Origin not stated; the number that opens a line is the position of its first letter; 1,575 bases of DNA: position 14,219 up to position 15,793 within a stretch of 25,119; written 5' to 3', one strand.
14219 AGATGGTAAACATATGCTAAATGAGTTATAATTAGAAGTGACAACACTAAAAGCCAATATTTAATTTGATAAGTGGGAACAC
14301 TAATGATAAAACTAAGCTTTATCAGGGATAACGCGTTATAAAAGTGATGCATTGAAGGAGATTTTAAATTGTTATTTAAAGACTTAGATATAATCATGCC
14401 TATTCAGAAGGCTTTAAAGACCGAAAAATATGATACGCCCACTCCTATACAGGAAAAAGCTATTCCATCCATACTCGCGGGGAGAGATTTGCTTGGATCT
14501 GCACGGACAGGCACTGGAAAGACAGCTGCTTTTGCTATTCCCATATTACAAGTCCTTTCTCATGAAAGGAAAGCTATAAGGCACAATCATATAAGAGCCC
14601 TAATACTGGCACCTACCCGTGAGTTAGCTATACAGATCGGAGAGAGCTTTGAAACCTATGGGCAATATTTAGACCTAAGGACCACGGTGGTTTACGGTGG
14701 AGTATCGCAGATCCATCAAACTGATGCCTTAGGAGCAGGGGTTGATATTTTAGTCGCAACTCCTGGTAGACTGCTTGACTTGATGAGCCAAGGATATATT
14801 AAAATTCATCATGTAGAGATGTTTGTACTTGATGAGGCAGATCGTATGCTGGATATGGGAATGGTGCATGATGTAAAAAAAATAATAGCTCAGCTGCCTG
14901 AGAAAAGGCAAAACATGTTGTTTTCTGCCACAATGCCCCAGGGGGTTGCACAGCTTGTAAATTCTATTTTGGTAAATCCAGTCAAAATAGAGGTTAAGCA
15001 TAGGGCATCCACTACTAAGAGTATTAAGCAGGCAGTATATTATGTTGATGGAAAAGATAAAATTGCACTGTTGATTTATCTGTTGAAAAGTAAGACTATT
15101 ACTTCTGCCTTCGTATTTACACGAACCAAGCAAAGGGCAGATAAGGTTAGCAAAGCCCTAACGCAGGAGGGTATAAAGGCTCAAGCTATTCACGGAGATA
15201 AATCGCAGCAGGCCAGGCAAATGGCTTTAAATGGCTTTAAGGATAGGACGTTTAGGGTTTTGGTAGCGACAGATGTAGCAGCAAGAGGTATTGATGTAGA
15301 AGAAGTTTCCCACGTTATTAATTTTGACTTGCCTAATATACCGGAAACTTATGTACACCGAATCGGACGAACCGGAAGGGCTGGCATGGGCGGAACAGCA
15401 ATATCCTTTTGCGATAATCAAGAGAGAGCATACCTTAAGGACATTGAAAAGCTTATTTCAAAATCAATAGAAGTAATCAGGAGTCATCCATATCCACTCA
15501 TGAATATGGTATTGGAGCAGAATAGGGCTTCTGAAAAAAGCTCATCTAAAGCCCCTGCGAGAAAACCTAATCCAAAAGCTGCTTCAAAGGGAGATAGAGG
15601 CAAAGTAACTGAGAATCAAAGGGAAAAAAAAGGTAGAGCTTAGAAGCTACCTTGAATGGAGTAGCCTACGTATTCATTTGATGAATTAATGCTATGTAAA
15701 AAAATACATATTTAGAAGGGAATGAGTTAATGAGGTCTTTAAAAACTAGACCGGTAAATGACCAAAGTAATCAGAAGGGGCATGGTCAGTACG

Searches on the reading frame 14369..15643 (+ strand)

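Call 52: search_protein_families(library=pfam, proteins=[window:14369-15643:+], max_evalue=0.001)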
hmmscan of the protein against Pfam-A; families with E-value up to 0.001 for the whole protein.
window:14369-15643:+ (424 aa): 3 families
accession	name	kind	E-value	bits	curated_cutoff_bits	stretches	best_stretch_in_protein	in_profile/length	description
PF00270.35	DEAD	-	2.7e-51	174.1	26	1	25-195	1-166/167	DEAD/DEAH box helicase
PF00271.37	Helicase_C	-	2.7e-34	118.2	23.5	1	231-339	2-110/110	Helicase conserved C-terminal domain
PF04851.21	ResIII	-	6e-08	33.2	22.5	1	25-190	5-163/164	Type III restriction enzyme, res subunit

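Call 54: search_protein_families(library=padloc, proteins=[window:14369-15643:+], max_evalue=0.001)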
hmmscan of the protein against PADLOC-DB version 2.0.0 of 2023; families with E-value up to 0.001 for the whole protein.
window:14369-15643:+ (424 aa): 59 families (the best 25 are shown)
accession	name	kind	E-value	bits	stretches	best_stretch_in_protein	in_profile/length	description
PDLC02503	BrxHI|BrxHII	-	2.5e-28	96.8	1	20-352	21-356/698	BrxHI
PDLC03928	PsyrT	-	3.8e-24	83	1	25-353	23-350/689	-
PDLC02861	DpdF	-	5.2e-22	75.9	1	125-358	119-353/611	DpdF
PDLC02864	DpdF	-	1.1e-20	71.9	1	125-354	113-344/610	DpdF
PDLC03960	SngC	-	3e-19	67.2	1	11-340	12-363/720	-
PDLC02870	DpdF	-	1.2e-18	64.9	2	222-355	205-337/534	DpdF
PDLC02707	PbeA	-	8.3e-15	52.4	1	219-335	496-614/672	PbeA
PDLC02623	DrmD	-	1.7e-14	50.6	1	239-348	524-633/1040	DrmD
PDLC02501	BrxHI|BrxHII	-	2.7e-14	50.2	1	25-353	25-358/925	BrxHI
PDLC01770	Cas3g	-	2.1e-12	44.4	1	23-353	14-357/733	-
PDLC02621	DrmD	-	4.5e-10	36.4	1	249-353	526-641/1040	DrmD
PDLC02863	DpdF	-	4.8e-10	36.9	1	245-349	51-155/488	DpdF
PDLC02862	DpdF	-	6e-10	35.6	1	182-355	295-470/811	DpdF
PDLC02500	BrxHI|BrxHII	-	6.9e-10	36.1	1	237-340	470-575/933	BrxHI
PDLC02872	DpdF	-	1.2e-09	35.3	1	247-345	398-502/859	DpdF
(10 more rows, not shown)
